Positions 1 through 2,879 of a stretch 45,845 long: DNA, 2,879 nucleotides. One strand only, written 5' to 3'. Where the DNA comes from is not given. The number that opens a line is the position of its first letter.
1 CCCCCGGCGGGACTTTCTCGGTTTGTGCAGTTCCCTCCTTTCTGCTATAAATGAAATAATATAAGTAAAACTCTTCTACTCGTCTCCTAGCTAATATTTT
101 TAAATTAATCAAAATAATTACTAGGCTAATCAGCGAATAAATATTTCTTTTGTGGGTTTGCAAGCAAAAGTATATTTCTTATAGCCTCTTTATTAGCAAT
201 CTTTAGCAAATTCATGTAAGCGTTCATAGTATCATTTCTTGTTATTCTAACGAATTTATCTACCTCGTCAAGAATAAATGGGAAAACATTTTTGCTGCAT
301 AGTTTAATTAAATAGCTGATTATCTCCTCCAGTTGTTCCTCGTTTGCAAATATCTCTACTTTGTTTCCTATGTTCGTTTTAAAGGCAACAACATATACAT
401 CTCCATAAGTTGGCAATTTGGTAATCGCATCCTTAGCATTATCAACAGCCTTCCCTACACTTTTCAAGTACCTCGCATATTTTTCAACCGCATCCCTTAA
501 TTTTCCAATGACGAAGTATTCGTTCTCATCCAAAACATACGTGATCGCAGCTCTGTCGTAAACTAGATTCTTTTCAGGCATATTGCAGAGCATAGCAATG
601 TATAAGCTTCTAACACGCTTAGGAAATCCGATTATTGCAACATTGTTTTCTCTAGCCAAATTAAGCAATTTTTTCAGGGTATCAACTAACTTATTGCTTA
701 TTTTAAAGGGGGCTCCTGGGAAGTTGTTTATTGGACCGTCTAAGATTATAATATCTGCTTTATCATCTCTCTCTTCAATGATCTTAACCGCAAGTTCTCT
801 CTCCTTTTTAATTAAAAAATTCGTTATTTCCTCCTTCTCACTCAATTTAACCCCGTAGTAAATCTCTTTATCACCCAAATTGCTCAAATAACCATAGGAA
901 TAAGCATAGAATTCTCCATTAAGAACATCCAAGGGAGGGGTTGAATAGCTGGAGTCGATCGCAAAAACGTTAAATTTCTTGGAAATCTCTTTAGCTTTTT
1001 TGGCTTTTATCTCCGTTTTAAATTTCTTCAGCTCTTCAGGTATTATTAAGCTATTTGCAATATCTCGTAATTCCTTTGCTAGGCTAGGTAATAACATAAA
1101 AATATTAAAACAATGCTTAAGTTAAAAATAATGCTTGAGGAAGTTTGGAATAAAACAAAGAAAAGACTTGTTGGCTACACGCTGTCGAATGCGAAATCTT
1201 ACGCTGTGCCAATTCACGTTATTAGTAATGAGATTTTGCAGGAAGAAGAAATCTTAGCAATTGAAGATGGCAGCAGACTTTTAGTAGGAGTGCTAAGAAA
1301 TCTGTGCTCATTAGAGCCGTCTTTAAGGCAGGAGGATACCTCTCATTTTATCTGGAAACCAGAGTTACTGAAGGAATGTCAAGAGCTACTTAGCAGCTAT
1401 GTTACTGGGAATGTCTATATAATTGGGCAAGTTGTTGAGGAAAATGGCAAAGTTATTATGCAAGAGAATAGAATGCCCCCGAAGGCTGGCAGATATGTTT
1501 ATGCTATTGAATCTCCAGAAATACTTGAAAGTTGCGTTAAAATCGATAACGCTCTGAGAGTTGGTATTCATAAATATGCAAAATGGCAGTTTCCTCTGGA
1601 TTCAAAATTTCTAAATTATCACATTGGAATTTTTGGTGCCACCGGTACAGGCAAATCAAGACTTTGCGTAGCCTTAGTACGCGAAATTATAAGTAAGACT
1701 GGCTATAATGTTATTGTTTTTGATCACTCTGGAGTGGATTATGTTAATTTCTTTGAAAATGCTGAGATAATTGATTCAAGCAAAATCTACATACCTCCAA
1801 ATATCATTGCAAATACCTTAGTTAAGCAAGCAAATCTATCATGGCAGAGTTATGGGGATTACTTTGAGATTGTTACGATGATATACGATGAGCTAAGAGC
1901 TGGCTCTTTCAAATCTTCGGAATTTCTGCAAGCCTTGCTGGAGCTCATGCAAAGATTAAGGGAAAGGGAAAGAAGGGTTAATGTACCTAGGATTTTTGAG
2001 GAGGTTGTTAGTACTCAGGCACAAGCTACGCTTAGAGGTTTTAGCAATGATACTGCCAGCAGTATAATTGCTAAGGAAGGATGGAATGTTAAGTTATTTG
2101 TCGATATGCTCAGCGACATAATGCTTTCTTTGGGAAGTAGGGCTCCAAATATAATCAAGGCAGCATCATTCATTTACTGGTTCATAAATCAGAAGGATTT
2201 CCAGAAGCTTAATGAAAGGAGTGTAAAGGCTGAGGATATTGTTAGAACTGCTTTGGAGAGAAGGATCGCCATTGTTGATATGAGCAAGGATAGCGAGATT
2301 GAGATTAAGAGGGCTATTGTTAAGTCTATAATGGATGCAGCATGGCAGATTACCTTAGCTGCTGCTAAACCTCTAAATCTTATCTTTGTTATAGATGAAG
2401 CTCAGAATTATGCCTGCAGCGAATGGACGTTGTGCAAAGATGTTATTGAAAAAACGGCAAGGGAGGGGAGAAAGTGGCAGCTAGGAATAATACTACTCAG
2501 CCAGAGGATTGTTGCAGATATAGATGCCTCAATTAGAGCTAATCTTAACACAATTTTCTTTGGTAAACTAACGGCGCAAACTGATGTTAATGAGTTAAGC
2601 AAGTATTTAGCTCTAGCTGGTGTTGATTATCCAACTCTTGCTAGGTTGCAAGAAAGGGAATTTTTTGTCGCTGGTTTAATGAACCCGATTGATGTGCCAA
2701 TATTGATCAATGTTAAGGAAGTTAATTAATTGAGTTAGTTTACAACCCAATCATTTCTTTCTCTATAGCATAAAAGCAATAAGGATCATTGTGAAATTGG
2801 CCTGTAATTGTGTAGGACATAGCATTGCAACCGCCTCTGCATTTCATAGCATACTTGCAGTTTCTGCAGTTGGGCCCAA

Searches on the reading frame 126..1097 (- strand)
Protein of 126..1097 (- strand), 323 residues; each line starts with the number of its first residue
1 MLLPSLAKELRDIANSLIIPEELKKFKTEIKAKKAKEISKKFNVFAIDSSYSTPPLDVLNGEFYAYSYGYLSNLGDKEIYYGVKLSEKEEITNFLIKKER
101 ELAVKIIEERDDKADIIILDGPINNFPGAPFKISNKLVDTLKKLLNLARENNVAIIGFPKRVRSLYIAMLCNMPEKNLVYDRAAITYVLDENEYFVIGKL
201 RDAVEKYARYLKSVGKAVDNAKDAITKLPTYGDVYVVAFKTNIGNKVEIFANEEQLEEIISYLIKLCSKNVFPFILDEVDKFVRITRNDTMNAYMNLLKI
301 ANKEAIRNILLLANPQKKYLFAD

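Call 3: search_protein_families(library=pfam, proteins=[window:126-1097:-], max_evalue=0.01)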
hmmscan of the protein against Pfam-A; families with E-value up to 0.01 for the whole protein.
window:126-1097:- (323 aa): 1 family
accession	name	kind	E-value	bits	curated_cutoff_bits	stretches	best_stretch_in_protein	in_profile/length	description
PF09376.16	NurA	-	2.8e-07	30.7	21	1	43-285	2-254/254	NurA domain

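Call 4: search_protein_families(library=ncbifam, proteins=[window:126-1097:-], max_evalue=0.01)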
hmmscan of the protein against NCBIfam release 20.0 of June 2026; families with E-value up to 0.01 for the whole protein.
window:126-1097:- (323 aa): 0 families

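Call 80: search_protein_families(library=padloc, proteins=[window:126-1097:-], max_evalue=0.001)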
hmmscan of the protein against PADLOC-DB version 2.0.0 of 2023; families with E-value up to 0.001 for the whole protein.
window:126-1097:- (323 aa): 0 families

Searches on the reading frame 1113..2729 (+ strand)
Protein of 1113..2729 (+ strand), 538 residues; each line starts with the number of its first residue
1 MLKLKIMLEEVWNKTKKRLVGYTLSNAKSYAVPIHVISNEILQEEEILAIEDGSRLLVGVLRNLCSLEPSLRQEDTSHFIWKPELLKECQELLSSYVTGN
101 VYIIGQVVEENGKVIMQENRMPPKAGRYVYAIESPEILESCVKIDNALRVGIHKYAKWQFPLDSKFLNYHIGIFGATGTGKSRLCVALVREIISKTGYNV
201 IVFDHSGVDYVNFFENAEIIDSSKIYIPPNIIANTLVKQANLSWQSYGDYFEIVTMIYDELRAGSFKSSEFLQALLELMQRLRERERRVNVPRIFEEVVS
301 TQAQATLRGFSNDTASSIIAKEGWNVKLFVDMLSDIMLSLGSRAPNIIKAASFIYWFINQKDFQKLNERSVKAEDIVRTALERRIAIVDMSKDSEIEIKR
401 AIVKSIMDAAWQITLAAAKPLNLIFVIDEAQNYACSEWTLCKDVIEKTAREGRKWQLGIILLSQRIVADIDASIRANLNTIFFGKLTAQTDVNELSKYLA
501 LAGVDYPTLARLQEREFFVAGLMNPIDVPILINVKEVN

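Call 3: search_protein_families(library=pfam, proteins=[window:1113-2729:+], max_evalue=0.01)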
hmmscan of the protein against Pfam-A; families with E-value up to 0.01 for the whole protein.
window:1113-2729:+ (538 aa): 4 families
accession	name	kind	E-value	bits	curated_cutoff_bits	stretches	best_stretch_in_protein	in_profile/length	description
PF01935.23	DUF87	-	5.4e-19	69.6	23.2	1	150-403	3-213/220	Helicase HerA, central domain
PF10412.15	TrwB_AAD_bind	-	6.8e-06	25.6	20.5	1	161-217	8-63/387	Type IV secretion-system coupling protein DNA-binding domain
PF13401.12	AAA_22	-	0.00057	20.6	27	0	171-228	8-33/130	AAA domain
PF12846.13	AAA_10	-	0.0007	19.2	27.5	0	402-504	222-318/362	AAA-like domain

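Call 4: search_protein_families(library=ncbifam, proteins=[window:1113-2729:+], max_evalue=0.01)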
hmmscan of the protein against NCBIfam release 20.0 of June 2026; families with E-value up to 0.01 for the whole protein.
window:1113-2729:+ (538 aa): 10 families
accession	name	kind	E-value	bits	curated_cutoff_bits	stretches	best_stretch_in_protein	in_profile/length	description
NF053655.1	CedD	equivalog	4.6e-16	58.6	600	2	157-226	210-277/527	DNA-translocating ATPase CedD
NF040937.1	HerA_Thermprot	equivalog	3.1e-14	52.3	800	2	84-222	63-193/487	DNA double-strand break repair helicase HerA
NF042944.1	HerA_antiphage_2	equivalog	9.5e-13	47.7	850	2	155-232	122-206/576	anti-phage-associated helicase HerA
NF040819.1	helicase_HerA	equivalog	1.8e-12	46.6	970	2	97-213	84-200/561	DNA double-strand break repair helicase HerA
NF042943.1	HerA_antiphage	equivalog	6.2e-10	38.2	800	1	42-218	34-205/566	anti-phage-associated helicase HerA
TIGR02746.1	TraC-F-type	equivalog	4.2e-06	25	567.05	1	394-474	613-692/800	type IV secretion system protein TraC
NF010278.0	PRK13721.1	subfamily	0.00015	19.7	1177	1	167-217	478-526/874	type IV secretion system protein TraC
NF041017.1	DNA_import_CedB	equivalog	0.00017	20.3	700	0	165-210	272-316/590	DNA import protein CedB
NF045975.1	VirB4_plasma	equivalog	0.0019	16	590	0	159-214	506-559/894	Mbov_0397 family ICE element conjugal transfer ATPase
TIGR02759.1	TraD_Ftype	equivalog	0.002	17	521.35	1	166-217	174-224/566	type IV conjugative transfer system coupling protein TraD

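Call 80: search_protein_families(library=padloc, proteins=[window:1113-2729:+], max_evalue=0.001)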
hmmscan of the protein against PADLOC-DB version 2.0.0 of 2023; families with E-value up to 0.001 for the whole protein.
window:1113-2729:+ (538 aa): 16 families
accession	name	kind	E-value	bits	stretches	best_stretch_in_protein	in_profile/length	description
PDLC04140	mad8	-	1.9e-24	84.7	1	168-532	27-299/314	mads_8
PDLC04105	HerA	-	5e-19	66.3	1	94-500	81-502/576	-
PDLC02188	HerA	-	1.2e-13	48.8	2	122-231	96-213/578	-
PDLC01055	HerA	-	1.1e-12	45.6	2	165-210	154-199/532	Type III coevolved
PDLC04098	HerA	-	3.6e-11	40.3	1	384-537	485-649/686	-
PDLC04102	HerA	-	5.5e-11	39.5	1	379-465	461-552/654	-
PDLC02185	HerA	-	6.8e-11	39.6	1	41-218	40-213/585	-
PDLC04100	HerA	-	1.5e-10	38.4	1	41-218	40-213/580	-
PDLC04097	HerA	-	1.4e-09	35.2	1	160-200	153-192/618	-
PDLC04103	HerA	-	1.6e-08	31.4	0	165-214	169-216/579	-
PDLC04106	HerA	-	2.2e-08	31.1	1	399-502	487-597/667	-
PDLC02684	DndH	-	7.2e-07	25.1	0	156-212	1355-1417/1715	DndH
PDLC02685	DndH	-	2e-06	23.8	1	149-200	1315-1366/1678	DndH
PDLC04107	HerA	-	0.00011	19.3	1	163-230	164-232/306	-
PDLC04101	HerA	-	0.00012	18.9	1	121-228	113-225/400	-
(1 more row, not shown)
